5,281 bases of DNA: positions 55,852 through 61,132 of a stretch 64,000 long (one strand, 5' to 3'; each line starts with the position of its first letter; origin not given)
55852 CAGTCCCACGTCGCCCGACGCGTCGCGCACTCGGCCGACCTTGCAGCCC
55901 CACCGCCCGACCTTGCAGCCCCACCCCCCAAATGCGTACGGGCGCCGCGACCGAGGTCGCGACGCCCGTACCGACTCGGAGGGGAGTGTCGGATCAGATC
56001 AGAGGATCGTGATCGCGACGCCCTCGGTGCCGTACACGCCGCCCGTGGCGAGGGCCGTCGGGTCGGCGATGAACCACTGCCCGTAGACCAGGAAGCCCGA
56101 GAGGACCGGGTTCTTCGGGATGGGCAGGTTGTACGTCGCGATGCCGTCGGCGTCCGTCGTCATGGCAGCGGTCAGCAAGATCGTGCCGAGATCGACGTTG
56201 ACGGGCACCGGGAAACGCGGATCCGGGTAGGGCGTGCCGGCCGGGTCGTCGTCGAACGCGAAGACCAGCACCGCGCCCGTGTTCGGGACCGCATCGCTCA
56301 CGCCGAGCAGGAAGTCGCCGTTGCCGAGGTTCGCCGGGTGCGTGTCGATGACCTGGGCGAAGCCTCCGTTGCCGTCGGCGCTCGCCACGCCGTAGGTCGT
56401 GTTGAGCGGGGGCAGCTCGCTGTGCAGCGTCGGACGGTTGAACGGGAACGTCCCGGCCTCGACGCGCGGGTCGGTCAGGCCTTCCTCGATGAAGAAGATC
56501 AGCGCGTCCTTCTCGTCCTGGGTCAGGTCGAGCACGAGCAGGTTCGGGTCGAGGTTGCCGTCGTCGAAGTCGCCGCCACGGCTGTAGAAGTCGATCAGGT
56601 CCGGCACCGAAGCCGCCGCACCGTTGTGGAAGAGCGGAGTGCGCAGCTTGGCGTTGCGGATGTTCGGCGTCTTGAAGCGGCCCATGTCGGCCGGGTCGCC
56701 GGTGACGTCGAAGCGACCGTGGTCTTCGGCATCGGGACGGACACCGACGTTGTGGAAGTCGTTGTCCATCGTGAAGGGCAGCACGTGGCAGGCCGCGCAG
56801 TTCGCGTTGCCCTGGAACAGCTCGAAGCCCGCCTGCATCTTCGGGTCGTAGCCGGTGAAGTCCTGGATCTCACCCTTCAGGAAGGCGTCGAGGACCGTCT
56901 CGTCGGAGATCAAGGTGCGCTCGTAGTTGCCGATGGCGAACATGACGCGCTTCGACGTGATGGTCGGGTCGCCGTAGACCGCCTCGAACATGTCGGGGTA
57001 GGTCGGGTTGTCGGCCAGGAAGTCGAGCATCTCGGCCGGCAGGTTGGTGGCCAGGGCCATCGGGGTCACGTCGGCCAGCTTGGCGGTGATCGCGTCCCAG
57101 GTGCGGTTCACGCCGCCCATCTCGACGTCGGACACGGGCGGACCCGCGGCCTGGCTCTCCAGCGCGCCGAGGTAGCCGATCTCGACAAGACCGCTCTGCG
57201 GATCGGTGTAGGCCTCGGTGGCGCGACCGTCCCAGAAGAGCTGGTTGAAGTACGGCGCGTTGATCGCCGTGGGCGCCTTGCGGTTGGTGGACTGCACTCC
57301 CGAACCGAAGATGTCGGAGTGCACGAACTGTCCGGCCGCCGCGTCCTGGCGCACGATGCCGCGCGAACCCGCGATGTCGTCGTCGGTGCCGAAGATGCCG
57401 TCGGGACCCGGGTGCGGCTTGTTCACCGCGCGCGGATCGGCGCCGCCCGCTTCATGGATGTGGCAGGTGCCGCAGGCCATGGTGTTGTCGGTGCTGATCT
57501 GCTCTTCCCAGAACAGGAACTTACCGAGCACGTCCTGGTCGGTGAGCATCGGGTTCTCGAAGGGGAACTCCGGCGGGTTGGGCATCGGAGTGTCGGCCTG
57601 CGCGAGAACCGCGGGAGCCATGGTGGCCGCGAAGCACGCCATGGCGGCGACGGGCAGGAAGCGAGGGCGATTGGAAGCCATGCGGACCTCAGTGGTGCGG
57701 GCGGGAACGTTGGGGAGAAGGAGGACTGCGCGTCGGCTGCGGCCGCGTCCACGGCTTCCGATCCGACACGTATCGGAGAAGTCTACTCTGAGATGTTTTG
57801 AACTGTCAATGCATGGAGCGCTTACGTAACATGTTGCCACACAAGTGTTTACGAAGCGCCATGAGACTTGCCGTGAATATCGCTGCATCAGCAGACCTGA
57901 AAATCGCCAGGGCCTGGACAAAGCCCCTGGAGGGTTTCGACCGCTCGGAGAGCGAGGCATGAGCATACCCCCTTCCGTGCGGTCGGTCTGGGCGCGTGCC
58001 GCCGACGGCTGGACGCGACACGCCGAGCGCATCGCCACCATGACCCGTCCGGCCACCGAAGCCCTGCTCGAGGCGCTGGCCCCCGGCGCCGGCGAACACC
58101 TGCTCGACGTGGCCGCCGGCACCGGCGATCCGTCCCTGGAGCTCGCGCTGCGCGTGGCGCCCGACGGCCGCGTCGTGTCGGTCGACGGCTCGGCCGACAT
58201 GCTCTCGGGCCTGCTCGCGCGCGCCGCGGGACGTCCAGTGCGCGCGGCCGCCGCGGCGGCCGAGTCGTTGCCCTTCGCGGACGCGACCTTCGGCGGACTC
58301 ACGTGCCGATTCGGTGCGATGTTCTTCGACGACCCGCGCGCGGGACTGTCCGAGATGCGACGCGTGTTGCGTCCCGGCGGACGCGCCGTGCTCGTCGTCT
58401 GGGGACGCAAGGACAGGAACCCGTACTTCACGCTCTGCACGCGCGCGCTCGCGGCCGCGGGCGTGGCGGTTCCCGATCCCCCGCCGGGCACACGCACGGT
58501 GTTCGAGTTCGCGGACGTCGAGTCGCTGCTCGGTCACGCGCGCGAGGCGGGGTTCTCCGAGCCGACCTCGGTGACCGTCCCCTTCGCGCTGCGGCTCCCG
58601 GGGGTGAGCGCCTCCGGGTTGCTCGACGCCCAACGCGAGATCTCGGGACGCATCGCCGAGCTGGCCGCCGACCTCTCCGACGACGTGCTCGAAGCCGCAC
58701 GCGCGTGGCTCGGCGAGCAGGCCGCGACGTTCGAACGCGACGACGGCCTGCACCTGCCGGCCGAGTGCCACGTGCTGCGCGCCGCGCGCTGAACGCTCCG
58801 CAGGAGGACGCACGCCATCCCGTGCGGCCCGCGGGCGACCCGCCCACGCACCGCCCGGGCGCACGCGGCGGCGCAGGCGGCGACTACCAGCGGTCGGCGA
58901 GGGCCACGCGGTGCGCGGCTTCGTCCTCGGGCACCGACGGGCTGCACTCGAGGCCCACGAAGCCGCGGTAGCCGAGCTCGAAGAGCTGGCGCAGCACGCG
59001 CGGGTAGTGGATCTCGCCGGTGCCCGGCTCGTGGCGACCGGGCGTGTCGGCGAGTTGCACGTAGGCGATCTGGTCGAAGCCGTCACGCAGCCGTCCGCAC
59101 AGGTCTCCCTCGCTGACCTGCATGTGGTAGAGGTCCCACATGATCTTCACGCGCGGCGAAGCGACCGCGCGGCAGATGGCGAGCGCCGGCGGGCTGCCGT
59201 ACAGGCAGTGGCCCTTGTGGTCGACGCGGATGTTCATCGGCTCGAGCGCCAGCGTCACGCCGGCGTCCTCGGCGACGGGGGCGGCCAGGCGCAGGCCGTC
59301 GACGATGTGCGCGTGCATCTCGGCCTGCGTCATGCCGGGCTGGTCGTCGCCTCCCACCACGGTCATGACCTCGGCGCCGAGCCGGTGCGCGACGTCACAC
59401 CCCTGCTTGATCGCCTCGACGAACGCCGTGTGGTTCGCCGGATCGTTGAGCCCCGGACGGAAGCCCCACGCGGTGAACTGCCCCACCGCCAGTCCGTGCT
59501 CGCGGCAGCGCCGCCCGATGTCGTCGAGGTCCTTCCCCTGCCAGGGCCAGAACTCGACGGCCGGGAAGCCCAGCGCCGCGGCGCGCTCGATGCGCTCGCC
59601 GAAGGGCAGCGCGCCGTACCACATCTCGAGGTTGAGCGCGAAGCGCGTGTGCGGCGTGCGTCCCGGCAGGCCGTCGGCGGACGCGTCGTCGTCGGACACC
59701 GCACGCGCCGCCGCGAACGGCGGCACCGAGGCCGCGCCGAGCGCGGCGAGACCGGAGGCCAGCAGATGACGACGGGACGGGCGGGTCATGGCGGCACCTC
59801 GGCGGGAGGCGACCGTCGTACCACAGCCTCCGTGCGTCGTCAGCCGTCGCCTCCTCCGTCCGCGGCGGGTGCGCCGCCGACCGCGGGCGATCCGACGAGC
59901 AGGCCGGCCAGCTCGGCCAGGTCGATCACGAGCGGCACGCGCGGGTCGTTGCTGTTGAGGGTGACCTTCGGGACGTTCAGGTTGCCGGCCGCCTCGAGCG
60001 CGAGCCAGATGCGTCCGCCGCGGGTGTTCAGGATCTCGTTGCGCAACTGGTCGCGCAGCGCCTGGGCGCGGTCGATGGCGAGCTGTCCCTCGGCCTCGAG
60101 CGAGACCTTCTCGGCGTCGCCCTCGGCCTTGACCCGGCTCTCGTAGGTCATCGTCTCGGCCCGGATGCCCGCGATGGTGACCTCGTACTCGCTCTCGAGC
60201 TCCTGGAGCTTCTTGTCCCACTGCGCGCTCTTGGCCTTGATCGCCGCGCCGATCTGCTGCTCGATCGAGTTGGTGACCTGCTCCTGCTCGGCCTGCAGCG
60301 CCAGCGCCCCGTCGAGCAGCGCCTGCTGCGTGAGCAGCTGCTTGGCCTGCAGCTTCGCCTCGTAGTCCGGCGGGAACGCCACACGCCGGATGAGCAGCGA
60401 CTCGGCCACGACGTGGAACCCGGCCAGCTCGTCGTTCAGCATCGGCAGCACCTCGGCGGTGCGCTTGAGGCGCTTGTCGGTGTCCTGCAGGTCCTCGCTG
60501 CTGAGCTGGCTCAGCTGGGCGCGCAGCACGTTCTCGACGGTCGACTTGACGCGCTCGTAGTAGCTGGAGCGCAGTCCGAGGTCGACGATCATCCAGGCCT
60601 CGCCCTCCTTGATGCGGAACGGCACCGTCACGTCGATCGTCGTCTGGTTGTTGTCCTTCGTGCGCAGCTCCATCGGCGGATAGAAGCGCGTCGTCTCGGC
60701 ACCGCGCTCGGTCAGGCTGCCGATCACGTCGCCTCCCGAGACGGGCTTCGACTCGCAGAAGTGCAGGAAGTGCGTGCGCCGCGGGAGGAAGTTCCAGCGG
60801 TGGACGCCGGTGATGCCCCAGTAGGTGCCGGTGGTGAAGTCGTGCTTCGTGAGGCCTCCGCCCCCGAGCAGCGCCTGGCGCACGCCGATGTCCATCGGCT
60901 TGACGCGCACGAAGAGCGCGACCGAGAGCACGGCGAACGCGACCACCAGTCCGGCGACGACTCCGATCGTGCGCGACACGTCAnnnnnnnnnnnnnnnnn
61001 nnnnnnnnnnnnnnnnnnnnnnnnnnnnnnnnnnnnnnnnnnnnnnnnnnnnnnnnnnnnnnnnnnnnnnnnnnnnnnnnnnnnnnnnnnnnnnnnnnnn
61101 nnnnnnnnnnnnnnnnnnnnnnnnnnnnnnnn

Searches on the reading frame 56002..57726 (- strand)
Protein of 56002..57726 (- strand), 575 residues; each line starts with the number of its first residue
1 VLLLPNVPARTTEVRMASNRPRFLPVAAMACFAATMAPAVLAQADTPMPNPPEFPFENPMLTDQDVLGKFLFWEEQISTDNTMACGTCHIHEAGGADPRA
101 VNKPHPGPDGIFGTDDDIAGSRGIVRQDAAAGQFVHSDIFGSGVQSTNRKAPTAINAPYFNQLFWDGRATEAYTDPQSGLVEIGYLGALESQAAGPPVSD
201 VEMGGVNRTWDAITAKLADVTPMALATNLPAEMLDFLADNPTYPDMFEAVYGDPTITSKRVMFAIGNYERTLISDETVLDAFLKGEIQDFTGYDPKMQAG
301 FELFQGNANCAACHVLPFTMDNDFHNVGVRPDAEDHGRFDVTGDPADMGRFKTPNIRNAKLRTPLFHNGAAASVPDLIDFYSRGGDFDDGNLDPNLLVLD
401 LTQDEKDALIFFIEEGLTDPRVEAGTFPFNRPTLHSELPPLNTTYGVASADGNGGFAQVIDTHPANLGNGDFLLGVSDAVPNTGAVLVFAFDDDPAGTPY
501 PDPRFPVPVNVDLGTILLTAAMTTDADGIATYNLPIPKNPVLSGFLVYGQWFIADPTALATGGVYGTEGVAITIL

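Call 67: search_protein_families(library=pfam, proteins=[window:56002-57726:-], max_evalue=0.001)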
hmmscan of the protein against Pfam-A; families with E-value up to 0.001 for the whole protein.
window:56002-57726:- (575 aa): 1 family
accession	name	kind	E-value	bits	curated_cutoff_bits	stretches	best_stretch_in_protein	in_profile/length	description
PF03150.19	CCP_MauG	-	1e-34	120.7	25.6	1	66-286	5-147/149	Di-haem cytochrome c peroxidase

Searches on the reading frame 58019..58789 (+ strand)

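Call 67: search_protein_families(library=pfam, proteins=[window:58019-58789:+], max_evalue=0.001)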
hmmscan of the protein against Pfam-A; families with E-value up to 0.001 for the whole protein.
window:58019-58789:+ (257 aa): 6 families
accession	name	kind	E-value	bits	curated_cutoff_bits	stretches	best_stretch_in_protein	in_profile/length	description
PF13649.12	Methyltransf_25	-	6.3e-18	65.7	27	1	29-121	2-97/97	Methyltransferase domain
PF08241.18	Methyltransf_11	-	6.9e-18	65.5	21.2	1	29-124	1-94/95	Methyltransferase domain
PF01209.24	Ubie_methyltran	-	6.1e-17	62.2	20.1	1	21-126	44-152/233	ubiE/COQ5 methyltransferase family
PF13847.12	Methyltransf_31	-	1.6e-09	38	27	1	25-124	4-108/145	Methyltransferase domain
PF08242.18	Methyltransf_12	-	3.1e-07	31.5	30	1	29-122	1-97/98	Methyltransferase domain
PF13489.12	Methyltransf_23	-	9.5e-06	25.9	27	1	12-139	9-124/164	Methyltransferase domain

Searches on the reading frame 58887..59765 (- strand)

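Call 67: search_protein_families(library=pfam, proteins=[window:58887-59765:-], max_evalue=0.001)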
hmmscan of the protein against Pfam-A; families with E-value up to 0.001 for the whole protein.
window:58887-59765:- (293 aa): 1 family
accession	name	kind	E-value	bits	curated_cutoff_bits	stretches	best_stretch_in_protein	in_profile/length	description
PF01261.30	AP_endonuc_2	-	6.6e-43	147.6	31.1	1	59-280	1-235/249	Xylose isomerase-like TIM barrel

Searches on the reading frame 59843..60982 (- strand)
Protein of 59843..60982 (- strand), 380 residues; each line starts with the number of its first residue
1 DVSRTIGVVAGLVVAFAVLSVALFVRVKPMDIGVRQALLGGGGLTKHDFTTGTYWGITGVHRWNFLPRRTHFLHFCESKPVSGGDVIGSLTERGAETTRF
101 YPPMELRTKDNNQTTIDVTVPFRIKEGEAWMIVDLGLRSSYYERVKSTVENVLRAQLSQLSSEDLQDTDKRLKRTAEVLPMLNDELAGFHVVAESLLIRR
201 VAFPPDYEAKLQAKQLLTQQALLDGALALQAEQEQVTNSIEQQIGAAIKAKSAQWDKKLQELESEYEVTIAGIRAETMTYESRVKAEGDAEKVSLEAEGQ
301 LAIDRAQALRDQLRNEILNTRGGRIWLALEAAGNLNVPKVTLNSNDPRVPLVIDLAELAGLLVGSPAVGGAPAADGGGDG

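Call 67: search_protein_families(library=pfam, proteins=[window:59843-60982:-], max_evalue=0.001)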
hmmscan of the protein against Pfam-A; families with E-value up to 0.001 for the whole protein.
window:59843-60982:- (380 aa): 1 family
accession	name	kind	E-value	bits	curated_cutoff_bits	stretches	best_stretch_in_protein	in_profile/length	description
PF01145.31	Band_7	-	5.8e-14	53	23.6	1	51-235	23-171/176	SPFH domain / Band 7 family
